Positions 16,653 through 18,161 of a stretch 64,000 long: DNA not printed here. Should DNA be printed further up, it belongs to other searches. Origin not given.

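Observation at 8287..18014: Tandem ~4.8-kb duplication of a 'vgrG + unknown 400-aa gene' cassette inside the T6SS cluster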

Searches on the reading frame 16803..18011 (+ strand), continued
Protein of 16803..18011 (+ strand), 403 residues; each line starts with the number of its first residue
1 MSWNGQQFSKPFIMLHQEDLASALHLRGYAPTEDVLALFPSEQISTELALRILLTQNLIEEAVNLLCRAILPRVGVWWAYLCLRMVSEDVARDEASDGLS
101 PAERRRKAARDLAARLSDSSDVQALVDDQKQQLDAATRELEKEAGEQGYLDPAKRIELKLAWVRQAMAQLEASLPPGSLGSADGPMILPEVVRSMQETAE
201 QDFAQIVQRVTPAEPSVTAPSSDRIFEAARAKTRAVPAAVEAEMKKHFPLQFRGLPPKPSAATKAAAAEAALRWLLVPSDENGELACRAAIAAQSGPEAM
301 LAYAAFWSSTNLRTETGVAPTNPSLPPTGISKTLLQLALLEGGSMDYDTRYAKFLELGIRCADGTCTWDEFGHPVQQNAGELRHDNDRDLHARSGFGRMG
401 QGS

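Call 48: get_annotated_region(hit=H21, flank=10000)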
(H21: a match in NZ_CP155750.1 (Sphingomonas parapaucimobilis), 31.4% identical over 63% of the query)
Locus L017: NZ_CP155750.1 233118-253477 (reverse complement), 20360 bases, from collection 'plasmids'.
description: Sphingomonas parapaucimobilis strain YK209 plasmid unnamed2, complete sequence
organism: Sphingomonas parapaucimobilis (NCBI taxid 28213)
taxonomy: Bacteria; Pseudomonadota; Alphaproteobacteria; Sphingomonadales; Sphingomonadaceae; Sphingomonas; Sphingomonas parapaucimobilis
host: -; source: Chinese cabbage; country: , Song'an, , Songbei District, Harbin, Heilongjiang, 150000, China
typing (MOB-suite, as given by PLSDB): non-mobilizable
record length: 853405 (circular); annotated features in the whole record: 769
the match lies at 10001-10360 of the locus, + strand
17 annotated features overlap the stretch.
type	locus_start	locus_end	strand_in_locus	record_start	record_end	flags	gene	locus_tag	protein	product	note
CDS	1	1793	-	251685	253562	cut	tssF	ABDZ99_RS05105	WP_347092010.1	type VI secretion system baseplate subunit TssF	GO:0033103 - protein secretion by the type VI secretion system [Evidence IEA]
CDS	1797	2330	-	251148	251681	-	tssE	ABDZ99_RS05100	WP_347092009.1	type VI secretion system baseplate subunit TssE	GO:0033103 - protein secretion by the type VI secretion system [Evidence IEA]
CDS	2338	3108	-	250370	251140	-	-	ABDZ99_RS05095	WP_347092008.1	type VI secretion system accessory protein TagJ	-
CDS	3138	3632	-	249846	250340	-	-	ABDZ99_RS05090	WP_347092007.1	type VI secretion system tube protein Hcp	-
CDS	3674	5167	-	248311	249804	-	tssC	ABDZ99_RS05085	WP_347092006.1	type VI secretion system contractile sheath large subunit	GO:0033103 - protein secretion by the type VI secretion system [Evidence IEA]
CDS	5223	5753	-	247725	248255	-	tssB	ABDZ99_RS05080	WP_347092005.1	type VI secretion system contractile sheath small subunit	GO:0033103 - protein secretion by the type VI secretion system [Evidence IEA]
CDS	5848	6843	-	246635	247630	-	-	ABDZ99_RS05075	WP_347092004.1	type VI secretion system ImpA family N-terminal domain-containing protein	-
CDS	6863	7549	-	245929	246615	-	-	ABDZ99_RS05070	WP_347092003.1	OmpA family protein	-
CDS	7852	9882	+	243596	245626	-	tssI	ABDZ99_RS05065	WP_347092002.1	type VI secretion system tip protein TssI/VgrG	GO:0033103 - protein secretion by the type VI secretion system [Evidence IEA]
CDS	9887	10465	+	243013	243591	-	-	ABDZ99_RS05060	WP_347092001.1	hypothetical protein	-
CDS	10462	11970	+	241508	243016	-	tagH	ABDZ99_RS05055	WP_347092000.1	type VI secretion system-associated FHA domain protein TagH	GO:0033103 - protein secretion by the type VI secretion system [Evidence IEA]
CDS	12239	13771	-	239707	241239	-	-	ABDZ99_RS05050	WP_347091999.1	tryptophan halogenase family protein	-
CDS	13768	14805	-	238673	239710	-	-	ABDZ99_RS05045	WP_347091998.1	cupin-like domain-containing protein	-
CDS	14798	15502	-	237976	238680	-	-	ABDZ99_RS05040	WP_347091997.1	SapC family protein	-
CDS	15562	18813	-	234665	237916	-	-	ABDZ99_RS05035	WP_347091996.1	TonB-dependent receptor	GO:0006810 - transport [Evidence IEA]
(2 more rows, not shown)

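Call 52: find_homologous_proteins(query=A2, max_evalue=0.00001)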
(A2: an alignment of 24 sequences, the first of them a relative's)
Query A2 (24 sequences) (383 aa, profile of the alignment): 55 proteins with E <= 0.00001 among 8000 candidates.
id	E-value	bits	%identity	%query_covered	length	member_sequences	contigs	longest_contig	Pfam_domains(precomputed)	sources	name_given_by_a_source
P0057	3.5e-132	460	42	99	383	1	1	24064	PF22011.3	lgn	-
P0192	6.0e-128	446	36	99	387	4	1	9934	PF22011.3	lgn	-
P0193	7.6e-127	442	38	99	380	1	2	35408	PF22011.3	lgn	-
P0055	1.1e-126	442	100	100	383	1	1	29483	PF22011.3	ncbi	-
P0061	3.3e-123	430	31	93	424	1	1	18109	PF22011.3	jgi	-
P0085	5.2e-121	423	31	93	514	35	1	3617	PF22011.3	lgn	-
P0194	8.0e-121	422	36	97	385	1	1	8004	PF22011.3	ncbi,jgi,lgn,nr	ncbi:MAG: hypothetical protein LBK66_04555 [Spirochaetaceae bacterium]|jgi:hypothetical protein|nr:h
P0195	3.0e-120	420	34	98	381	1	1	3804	PF22011.3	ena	-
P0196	3.0e-119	417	34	97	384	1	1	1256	PF22011.3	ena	-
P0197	2.7e-118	414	36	93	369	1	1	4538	PF22011.3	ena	-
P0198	4.1e-118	413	31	93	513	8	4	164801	PF22011.3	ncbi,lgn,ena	-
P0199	5.8e-118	413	36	93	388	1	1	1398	PF22011.3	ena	-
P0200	1.8e-117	411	37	93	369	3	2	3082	PF22011.3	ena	-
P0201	2.1e-117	411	36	93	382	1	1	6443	PF22011.3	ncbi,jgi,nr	ncbi:MAG: hypothetical protein LBQ38_02440 [Spirochaetaceae bacterium]|jgi:hypothetical protein|nr:h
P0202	5.7e-117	410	35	97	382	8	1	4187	PF22011.3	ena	-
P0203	5.8e-117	410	35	93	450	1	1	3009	PF22011.3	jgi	jgi:hypothetical protein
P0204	1.2e-116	409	36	93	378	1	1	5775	PF22011.3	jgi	-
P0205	5.2e-116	407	38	93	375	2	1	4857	PF22011.3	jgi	-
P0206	6.2e-116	406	36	93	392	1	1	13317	PF22011.3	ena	-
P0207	7.0e-116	406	36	93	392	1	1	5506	PF22011.3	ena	-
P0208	7.0e-116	406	36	93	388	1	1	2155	PF22011.3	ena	-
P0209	1.6e-115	405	38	93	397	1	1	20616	PF22011.3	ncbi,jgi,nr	ncbi:MAG: hypothetical protein LBU17_00670 [Treponema sp.]|jgi:hypothetical protein|nr:hypothetical 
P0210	1.8e-115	405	36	93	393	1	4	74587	PF22011.3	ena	-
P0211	5.3e-115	403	36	93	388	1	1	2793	PF22011.3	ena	-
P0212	6.3e-115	403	36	93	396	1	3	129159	PF22011.3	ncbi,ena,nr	ncbi:MAG: hypothetical protein J5787_05670 [Alphaproteobacteria bacterium]|nr:hypothetical protein [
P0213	6.9e-115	403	37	93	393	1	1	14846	PF22011.3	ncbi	-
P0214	8.7e-115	402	33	93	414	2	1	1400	PF22011.3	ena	-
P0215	2.5e-114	401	36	93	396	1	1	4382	PF22011.3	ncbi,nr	ncbi:MAG: hypothetical protein J5716_09160 [Alphaproteobacteria bacterium]|nr:hypothetical protein [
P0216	2.8e-114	401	36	92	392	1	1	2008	PF22011.3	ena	-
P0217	3.9e-114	400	31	93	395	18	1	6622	PF22011.3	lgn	-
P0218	4.4e-114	400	36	93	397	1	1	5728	PF22011.3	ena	-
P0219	8.1e-114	399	37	93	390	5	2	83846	PF22011.3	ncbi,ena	-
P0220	2.0e-113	398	35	93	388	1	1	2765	PF22011.3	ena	-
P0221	2.1e-113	398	36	93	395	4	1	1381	PF22011.3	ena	-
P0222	4.2e-113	397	32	93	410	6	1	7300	PF22011.3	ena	-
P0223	4.9e-113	397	36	93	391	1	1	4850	PF22011.3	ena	-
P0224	5.4e-113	397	36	97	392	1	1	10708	PF22011.3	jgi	jgi:hypothetical protein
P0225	1.2e-112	395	36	93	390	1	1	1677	PF22011.3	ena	-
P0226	2.6e-112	394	35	93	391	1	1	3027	PF22011.3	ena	-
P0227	5.2e-112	393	39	93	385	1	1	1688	PF22011.3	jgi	jgi:hypothetical protein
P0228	5.7e-112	393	32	91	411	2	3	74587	PF22011.3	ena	-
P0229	3.9e-111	390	37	93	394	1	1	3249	PF22011.3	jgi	jgi:hypothetical protein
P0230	9.0e-111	389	30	93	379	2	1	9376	PF22011.3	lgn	-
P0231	3.7e-110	387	30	93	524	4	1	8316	PF22011.3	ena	-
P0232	4.5e-110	387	37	94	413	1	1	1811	PF22011.3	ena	-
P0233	2.9e-108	381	35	93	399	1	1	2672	PF22011.3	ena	-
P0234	5.2e-106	374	36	93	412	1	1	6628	PF22011.3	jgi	jgi:hypothetical protein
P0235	1.7e-105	372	36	93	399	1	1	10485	PF22011.3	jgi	jgi:hypothetical protein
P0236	9.5e-104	366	35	93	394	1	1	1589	PF22011.3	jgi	jgi:hypothetical protein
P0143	1.1e-102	363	32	83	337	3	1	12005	PF22011.3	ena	-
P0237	9.3e-101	356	34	93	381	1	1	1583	PF22011.3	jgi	jgi:hypothetical protein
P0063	1.5e-96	342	22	89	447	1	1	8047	PF22011.3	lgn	-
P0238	1.6e-93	332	32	93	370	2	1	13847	PF22011.3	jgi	jgi:hypothetical protein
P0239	5.3e-89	318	37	75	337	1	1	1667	PF22011.3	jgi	-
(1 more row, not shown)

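Call 53: find_encoding_contigs(protein=P0212, flank=10000, max_places=1)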
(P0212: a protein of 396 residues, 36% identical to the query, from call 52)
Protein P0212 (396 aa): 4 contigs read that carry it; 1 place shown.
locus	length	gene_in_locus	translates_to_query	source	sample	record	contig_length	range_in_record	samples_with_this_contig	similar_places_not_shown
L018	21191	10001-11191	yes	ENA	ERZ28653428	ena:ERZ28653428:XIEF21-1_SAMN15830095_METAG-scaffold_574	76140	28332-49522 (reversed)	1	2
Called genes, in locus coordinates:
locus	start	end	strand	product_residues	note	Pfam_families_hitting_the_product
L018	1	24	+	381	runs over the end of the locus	PF22011:DUF6931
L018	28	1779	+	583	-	-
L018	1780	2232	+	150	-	-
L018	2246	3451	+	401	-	PF22011:DUF6931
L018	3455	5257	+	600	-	-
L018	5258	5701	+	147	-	-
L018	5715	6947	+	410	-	PF22011:DUF6931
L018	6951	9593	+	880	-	-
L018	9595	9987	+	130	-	-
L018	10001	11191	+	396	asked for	PF22011:DUF6931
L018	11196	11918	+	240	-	-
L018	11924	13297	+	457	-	PF05936:T6SS_VasE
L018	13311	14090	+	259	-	PF09850:DotU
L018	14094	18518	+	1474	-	PF14331:IcmF-related_N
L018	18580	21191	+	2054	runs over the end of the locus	PF03797:Autotransporter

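Call 54: find_encoding_contigs(protein=P0198, flank=10000, max_places=1)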
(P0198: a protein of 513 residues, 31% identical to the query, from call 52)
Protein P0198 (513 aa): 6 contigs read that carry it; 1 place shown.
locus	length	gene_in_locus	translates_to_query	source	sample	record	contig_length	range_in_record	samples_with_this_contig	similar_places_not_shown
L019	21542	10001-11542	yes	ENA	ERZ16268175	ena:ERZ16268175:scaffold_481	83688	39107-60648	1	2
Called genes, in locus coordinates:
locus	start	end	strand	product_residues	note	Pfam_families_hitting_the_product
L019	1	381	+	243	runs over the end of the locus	PF04076:BOF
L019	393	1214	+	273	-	-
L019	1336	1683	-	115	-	-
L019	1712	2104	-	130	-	-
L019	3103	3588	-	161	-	PF28256:CCDC171 (weak)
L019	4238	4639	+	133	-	PF04076:BOF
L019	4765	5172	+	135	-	PF04076:BOF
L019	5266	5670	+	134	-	PF04076:BOF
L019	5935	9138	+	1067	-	PF01565:FAD_binding_4, PF02913:FAD-oxidase_C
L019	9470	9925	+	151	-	-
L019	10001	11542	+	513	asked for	PF22011:DUF6931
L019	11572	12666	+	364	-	PF06812:ImpA_N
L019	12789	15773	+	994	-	PF05954:Phage_GPD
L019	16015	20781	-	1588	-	PF14331:IcmF-related_N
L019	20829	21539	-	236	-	PF09850:DotU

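Call 55: find_encoding_contigs(protein=P0209, flank=10000, max_places=1)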
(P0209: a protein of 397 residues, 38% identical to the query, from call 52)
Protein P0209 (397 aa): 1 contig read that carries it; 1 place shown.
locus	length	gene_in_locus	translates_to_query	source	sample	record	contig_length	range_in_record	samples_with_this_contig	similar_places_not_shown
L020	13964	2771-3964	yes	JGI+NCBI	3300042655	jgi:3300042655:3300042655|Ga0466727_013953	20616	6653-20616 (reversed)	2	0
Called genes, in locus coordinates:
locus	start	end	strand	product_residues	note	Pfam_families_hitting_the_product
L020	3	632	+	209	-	PF22011:DUF6931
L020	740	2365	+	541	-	-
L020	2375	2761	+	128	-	-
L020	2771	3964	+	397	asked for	PF22011:DUF6931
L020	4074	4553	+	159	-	-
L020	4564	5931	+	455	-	PF05936:T6SS_VasE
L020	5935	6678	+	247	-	PF09850:DotU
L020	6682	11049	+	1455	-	PF14331:IcmF-related_N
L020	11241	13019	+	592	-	PF01554:MatE, PF13581:HATPase_c_2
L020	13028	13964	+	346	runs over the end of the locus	PF00583:Acetyltransf_1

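Call 56: find_encoding_contigs(protein=P0055, flank=10000, max_places=1)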
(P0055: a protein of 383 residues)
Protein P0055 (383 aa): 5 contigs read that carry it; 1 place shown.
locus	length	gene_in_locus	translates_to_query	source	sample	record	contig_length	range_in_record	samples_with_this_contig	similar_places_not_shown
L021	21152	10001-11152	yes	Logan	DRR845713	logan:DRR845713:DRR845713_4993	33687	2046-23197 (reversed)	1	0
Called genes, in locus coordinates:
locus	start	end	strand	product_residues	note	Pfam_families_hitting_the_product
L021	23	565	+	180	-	PF04965:GPW_gp25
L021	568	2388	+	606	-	PF05947:T6SS_TssF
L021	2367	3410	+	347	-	PF06996:T6SS_TssG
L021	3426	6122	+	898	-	PF13191:AAA_16 (weak), PF23569:NBD_SMAX1, PF00004:AAA, PF17871:AAA_lid_9, PF07724:AAA_2, PF00004:AAA, PF07728:AAA_5, PF10431:ClpB_D2-small, +7 more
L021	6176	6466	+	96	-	PF05488:PAAR_motif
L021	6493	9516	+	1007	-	PF05954:Phage_GPD, PF04717:Phage_base_V (faint)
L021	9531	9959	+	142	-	-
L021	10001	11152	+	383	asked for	PF22011:DUF6931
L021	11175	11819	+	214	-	-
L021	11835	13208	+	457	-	PF05936:T6SS_VasE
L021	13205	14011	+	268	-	PF09850:DotU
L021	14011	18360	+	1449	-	PF14331:IcmF-related_N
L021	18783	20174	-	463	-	PF01554:MatE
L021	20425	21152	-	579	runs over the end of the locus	-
